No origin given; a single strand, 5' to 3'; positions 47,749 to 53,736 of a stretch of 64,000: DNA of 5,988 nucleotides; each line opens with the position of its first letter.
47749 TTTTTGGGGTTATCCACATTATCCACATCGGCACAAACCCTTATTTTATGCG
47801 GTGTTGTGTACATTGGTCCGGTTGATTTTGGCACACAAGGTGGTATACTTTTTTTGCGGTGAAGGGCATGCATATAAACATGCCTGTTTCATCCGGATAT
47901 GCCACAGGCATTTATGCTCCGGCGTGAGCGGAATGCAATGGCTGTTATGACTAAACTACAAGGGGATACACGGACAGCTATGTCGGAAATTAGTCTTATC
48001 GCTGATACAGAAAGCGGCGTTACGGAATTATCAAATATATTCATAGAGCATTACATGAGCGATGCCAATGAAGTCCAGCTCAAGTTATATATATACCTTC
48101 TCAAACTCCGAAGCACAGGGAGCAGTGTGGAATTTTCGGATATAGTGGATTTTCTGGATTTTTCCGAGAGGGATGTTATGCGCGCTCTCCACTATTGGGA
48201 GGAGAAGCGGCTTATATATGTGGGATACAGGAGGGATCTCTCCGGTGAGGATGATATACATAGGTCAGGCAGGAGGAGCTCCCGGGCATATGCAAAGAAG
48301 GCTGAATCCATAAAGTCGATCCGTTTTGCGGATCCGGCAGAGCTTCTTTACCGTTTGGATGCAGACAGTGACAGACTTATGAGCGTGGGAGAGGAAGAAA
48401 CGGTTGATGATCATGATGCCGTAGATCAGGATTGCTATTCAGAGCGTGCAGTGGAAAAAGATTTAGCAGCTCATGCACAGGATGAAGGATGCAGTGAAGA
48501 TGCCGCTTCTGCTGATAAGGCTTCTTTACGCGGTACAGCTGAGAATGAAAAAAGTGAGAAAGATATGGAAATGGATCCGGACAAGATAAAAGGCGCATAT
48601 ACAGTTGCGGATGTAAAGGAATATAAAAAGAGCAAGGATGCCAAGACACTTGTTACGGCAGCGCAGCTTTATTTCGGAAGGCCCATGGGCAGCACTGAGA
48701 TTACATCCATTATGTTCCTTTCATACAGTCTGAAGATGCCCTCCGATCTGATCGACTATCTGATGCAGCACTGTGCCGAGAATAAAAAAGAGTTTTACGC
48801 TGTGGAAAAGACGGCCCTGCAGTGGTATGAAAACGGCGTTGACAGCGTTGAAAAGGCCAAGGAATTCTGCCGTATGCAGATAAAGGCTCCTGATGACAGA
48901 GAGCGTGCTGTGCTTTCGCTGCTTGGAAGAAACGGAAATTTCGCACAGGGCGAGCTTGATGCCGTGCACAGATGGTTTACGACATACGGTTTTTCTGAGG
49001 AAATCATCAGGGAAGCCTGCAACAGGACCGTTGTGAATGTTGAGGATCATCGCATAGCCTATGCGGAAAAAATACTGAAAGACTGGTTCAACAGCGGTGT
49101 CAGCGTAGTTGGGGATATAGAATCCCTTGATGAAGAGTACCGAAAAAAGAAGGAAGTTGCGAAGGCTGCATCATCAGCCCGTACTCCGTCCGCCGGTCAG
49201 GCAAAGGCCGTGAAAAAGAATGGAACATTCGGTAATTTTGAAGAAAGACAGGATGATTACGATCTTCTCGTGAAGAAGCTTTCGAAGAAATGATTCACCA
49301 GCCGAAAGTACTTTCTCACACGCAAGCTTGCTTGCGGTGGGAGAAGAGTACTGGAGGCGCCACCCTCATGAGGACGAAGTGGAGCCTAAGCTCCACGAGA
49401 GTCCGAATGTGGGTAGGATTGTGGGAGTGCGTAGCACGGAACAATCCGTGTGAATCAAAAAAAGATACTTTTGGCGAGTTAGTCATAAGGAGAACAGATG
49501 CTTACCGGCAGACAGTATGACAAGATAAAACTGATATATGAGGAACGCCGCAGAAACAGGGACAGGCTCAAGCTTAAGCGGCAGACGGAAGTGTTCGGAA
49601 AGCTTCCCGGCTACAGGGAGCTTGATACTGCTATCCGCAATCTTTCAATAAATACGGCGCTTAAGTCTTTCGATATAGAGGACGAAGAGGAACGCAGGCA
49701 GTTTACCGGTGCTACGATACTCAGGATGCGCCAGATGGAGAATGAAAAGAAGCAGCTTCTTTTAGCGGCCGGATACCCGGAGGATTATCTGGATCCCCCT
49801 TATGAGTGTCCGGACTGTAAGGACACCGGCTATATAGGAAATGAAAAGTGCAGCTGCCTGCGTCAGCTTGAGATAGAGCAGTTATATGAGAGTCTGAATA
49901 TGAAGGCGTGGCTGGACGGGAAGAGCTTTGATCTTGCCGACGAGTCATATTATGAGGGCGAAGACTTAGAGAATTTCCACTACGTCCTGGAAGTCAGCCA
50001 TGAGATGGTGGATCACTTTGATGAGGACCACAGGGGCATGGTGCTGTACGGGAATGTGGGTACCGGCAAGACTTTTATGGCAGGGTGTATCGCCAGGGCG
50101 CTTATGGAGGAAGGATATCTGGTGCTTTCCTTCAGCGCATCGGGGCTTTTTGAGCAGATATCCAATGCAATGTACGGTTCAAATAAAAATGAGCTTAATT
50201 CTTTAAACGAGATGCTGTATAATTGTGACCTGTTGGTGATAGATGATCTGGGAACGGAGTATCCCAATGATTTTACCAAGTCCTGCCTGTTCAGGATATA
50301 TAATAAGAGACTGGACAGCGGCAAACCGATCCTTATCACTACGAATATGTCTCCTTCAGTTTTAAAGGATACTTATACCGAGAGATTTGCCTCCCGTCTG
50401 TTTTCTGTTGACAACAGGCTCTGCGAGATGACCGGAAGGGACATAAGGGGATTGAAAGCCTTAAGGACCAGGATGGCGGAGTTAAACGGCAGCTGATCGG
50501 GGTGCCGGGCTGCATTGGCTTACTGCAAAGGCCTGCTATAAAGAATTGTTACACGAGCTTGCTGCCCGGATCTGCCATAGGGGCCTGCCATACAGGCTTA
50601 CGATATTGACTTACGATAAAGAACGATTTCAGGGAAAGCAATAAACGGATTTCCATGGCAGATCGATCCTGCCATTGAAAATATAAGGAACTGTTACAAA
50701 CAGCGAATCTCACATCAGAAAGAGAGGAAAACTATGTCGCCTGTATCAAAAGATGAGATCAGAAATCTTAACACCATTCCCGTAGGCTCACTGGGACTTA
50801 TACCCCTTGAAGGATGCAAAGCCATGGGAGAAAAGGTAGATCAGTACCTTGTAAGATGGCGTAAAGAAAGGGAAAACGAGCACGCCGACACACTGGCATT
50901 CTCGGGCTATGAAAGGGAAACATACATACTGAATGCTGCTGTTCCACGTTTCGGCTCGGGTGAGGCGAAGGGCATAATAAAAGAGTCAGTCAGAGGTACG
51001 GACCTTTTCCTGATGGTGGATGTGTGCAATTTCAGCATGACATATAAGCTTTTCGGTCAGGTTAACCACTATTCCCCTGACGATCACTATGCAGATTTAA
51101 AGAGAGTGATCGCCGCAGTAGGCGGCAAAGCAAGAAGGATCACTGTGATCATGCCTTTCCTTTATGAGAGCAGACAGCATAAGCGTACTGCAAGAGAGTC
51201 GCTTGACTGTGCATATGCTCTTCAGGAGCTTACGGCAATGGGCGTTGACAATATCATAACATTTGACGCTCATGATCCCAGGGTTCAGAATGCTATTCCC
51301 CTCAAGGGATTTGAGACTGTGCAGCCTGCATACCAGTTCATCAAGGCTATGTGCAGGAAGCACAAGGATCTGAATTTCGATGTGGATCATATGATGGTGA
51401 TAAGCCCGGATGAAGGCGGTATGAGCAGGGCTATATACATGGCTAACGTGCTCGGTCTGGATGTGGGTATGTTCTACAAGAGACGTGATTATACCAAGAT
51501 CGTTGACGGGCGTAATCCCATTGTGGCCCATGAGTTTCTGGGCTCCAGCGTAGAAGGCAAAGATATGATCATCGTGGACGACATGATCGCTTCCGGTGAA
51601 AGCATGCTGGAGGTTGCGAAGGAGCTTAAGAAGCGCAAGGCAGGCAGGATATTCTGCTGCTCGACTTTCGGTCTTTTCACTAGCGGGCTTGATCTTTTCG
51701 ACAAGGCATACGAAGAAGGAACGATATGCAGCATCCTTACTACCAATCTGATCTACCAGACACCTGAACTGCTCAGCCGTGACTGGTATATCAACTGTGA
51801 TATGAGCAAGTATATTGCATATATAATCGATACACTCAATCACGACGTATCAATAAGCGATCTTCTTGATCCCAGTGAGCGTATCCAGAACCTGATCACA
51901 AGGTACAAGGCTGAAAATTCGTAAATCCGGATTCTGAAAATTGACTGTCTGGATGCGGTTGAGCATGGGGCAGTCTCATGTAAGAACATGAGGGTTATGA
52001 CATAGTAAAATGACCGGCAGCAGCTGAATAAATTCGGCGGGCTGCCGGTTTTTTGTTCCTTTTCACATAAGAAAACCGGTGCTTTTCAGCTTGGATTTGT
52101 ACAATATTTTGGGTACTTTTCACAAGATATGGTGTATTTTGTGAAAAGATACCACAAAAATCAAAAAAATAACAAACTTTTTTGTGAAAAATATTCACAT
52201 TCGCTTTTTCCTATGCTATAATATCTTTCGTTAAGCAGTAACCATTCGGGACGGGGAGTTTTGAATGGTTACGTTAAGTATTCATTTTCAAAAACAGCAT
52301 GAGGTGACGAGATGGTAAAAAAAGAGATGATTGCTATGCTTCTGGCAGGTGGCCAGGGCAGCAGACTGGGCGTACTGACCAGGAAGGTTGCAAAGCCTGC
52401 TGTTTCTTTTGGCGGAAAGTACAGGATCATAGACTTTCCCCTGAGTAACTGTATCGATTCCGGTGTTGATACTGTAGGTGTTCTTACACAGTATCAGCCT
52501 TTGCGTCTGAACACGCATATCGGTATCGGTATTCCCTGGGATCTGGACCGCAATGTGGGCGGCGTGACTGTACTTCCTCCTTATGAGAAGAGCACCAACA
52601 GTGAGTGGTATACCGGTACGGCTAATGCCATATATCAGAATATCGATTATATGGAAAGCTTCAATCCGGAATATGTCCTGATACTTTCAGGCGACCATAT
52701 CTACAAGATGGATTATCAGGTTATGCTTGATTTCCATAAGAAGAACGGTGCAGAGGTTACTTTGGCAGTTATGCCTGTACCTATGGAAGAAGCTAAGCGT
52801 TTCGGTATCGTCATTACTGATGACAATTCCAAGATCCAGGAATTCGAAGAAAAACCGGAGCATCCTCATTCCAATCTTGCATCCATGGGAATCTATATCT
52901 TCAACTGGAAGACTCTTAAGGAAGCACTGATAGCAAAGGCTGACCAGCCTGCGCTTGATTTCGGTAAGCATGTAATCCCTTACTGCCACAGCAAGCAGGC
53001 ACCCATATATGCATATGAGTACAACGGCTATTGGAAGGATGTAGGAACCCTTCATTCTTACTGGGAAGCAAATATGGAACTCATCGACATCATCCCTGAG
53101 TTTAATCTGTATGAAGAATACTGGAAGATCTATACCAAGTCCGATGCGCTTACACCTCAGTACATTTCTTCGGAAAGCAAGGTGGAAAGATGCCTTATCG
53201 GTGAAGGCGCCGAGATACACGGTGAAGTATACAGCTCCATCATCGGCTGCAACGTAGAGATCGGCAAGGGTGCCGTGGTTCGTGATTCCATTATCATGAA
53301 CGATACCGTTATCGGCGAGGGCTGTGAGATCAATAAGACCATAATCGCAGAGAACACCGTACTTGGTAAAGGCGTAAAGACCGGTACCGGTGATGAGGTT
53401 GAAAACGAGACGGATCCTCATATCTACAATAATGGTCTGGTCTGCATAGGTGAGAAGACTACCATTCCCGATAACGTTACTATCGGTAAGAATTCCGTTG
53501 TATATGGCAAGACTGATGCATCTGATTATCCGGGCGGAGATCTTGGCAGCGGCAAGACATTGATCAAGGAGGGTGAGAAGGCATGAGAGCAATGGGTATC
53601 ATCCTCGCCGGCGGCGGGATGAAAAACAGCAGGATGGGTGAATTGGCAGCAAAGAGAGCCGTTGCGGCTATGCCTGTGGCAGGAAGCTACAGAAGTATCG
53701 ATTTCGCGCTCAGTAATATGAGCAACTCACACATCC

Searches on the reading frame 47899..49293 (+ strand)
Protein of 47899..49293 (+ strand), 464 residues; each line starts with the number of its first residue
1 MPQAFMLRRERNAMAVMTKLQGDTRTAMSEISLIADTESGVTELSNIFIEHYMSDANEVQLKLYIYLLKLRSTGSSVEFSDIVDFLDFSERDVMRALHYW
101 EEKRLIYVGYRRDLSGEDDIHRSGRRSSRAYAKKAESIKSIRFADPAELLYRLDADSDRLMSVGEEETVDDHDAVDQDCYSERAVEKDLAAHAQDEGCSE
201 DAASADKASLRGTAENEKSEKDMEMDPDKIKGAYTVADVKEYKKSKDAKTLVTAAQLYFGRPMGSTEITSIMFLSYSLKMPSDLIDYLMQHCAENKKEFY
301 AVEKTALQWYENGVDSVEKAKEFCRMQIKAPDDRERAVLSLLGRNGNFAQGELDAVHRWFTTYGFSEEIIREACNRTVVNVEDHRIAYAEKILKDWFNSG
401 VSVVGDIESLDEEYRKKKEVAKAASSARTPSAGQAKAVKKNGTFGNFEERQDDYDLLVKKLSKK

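Call 32: search_protein_families(library=pfam, proteins=[window:47899-49293:+], max_evalue=0.0001)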
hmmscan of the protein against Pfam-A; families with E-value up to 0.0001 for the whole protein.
window:47899-49293:+ (464 aa): 1 family
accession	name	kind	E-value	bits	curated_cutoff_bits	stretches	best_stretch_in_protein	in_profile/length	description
PF07261.16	DnaB_2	-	1.1e-27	95.9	22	2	254-322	3-72/74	Replication initiation and membrane attachment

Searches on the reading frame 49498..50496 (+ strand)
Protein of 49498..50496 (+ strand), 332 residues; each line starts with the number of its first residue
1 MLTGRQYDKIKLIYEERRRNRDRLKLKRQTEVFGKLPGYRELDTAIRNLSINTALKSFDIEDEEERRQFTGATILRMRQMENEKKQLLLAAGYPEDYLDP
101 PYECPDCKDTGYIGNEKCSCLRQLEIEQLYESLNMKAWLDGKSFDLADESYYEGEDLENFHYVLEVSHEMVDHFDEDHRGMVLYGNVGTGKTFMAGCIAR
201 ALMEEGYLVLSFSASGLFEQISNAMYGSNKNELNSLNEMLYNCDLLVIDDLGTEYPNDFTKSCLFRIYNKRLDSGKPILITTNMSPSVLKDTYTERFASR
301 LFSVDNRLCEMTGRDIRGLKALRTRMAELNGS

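Call 32: search_protein_families(library=pfam, proteins=[window:49498-50496:+], max_evalue=0.0001)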
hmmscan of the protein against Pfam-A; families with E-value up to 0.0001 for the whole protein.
window:49498-50496:+ (332 aa): 3 families
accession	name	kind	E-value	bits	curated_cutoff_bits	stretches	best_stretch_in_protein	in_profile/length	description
PF00308.24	Bac_DnaA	-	2.5e-11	44.4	23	1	164-301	20-155/162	Bacterial DnaA ATPAse domain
PF01695.23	IstB_IS21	-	6.6e-11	42.6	24.1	1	174-285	88-195/238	IstB-like ATP binding protein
PF00004.35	AAA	-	5.3e-06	27.4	21.2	1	181-300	1-126/131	ATPase family associated with various cellular activities (AAA)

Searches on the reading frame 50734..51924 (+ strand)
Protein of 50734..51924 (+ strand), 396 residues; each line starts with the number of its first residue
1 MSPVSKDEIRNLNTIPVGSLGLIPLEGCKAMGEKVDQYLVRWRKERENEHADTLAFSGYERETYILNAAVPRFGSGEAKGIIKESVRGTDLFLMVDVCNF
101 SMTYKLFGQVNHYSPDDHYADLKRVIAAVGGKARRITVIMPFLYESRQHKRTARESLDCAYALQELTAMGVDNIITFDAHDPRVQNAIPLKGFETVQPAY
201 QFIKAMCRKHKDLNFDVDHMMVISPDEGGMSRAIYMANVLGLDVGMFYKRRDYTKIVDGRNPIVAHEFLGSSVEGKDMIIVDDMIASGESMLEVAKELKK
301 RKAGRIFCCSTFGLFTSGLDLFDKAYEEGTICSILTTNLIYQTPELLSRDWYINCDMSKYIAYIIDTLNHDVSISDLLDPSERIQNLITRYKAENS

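Call 32: search_protein_families(library=pfam, proteins=[window:50734-51924:+], max_evalue=0.0001)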
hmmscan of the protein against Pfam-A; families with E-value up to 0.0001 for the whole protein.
window:50734-51924:+ (396 aa): 3 families
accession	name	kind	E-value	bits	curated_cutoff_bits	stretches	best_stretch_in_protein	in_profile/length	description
PF13793.12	Pribosyltran_N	-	1.5e-18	67.2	25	1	24-170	5-117/117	N-terminal domain of ribose phosphate pyrophosphokinase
PF00156.33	Pribosyltran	-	1.6e-12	47.5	26.3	1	215-311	26-123/158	Phosphoribosyl transferase domain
PF14572.12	Pribosyl_synth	-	3.8e-09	37.2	27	1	272-377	80-182/184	Phosphoribosyl synthetase-associated domain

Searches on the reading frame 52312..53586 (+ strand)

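Call 75: search_protein_families(library=pfam, proteins=[window:52312-53586:+], max_evalue=0.001)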
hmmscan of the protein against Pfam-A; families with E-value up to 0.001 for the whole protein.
window:52312-53586:+ (424 aa): 7 families
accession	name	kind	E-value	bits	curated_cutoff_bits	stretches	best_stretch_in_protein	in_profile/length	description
PF00483.29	NTP_transferase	-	1.1e-64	218.8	21.2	1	8-257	2-242/245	Nucleotidyl transferase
PF25084.1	LbH_EIF2B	-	1.2e-12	48.2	54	1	286-359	13-89/105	EIF2B subunit epsilon LbH domain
PF24894.1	Hexapep_GlmU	-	2.2e-11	44.2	23.3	1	288-378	13-103/104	GlmU-like, C-terminal hexapeptide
PF25247.1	LbH_GLGC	-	1.1e-10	42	27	2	332-388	74-133/135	GLGC left-handed parallel beta-helix domain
PF00132.30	Hexapep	-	1.9e-09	37.3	27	1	309-342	2-36/36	Bacterial transferase hexapeptide (six repeats)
PF07959.18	Fucose_pyrophosphorylase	-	9.4e-07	28.5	34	0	268-346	250-327/418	Fucose pyrophosphorylase domain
PF12804.13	NTP_transf_3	-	2.5e-05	24.9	27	1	8-152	1-121/160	MobA-like NTP transferase domain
